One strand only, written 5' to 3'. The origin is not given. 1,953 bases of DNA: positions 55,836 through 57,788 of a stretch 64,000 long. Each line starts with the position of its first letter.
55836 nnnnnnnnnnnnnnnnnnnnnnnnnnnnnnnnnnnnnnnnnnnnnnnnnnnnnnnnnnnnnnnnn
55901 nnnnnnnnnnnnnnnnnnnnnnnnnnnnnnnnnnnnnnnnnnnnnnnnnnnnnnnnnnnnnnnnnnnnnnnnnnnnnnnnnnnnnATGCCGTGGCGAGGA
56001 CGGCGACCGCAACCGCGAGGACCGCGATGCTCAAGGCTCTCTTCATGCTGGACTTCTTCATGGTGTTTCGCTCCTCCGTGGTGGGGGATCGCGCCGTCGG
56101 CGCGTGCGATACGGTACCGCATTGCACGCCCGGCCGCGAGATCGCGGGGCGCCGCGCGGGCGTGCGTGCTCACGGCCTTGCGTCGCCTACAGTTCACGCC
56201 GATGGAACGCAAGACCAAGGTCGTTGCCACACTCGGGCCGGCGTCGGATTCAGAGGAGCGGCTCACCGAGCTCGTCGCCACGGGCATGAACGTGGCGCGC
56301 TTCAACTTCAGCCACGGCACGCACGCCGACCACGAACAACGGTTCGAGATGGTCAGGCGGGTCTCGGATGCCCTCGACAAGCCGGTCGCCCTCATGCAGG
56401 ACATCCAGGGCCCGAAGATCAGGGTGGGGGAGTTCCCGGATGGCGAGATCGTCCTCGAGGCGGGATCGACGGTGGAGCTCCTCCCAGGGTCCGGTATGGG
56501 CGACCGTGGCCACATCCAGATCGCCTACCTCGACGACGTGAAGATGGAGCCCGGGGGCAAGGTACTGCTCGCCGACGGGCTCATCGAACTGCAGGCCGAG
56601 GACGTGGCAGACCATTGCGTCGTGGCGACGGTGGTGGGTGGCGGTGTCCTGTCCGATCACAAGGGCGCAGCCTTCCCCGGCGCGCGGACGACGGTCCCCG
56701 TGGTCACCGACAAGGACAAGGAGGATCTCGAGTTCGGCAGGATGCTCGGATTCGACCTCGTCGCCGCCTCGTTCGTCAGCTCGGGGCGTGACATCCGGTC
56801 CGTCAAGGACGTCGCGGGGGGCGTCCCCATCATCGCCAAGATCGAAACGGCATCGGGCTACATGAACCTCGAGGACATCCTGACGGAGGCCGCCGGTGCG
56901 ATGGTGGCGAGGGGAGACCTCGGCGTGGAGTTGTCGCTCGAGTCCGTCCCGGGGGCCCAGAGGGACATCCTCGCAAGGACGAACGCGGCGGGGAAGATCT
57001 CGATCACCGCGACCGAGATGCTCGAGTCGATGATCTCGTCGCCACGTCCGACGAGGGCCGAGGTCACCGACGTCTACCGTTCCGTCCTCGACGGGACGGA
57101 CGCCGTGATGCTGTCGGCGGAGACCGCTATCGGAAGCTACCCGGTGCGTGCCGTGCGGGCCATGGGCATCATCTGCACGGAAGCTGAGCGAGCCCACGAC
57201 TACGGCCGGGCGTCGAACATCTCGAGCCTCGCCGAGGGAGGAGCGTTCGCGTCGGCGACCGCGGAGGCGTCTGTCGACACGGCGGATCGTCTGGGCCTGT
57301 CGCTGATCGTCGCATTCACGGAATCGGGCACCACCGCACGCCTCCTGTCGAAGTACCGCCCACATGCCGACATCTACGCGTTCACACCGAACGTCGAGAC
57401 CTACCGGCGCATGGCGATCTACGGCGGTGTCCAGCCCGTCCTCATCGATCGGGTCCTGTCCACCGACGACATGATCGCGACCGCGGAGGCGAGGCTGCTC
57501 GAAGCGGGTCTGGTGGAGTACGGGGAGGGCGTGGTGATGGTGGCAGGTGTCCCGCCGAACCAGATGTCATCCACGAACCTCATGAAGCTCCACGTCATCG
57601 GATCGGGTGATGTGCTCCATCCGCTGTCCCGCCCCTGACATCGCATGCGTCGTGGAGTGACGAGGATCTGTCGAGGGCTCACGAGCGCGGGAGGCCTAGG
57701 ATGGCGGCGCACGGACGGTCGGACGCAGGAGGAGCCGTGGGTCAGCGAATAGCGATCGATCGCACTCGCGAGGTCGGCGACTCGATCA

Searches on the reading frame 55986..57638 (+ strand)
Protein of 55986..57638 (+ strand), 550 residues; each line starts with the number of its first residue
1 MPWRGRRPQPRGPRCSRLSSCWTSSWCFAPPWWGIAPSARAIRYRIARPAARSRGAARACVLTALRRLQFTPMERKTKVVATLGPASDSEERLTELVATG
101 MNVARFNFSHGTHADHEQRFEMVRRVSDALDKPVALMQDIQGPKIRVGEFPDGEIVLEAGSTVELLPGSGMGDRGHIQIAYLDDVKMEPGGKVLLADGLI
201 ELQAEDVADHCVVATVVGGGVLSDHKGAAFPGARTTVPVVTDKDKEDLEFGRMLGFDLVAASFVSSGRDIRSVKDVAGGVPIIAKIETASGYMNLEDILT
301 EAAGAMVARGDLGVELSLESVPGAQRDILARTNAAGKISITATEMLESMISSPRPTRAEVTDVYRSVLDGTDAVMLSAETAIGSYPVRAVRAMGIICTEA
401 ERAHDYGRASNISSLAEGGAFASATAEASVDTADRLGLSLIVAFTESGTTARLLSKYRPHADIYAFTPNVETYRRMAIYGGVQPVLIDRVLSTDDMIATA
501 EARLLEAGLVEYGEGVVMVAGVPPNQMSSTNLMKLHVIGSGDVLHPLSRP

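Call 44: search_protein_families(library=pfam, proteins=[window:55986-57638:+], max_evalue=0.001)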
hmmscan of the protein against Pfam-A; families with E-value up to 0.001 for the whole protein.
window:55986-57638:+ (550 aa): 2 families
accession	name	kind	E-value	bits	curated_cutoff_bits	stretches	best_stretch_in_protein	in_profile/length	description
PF00224.27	PK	-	4.2e-99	332.2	30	1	75-390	2-328/328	Pyruvate kinase, barrel domain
PF02887.21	PK_C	-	1.4e-35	122.2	28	1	424-536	2-114/114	Pyruvate kinase, alpha/beta domain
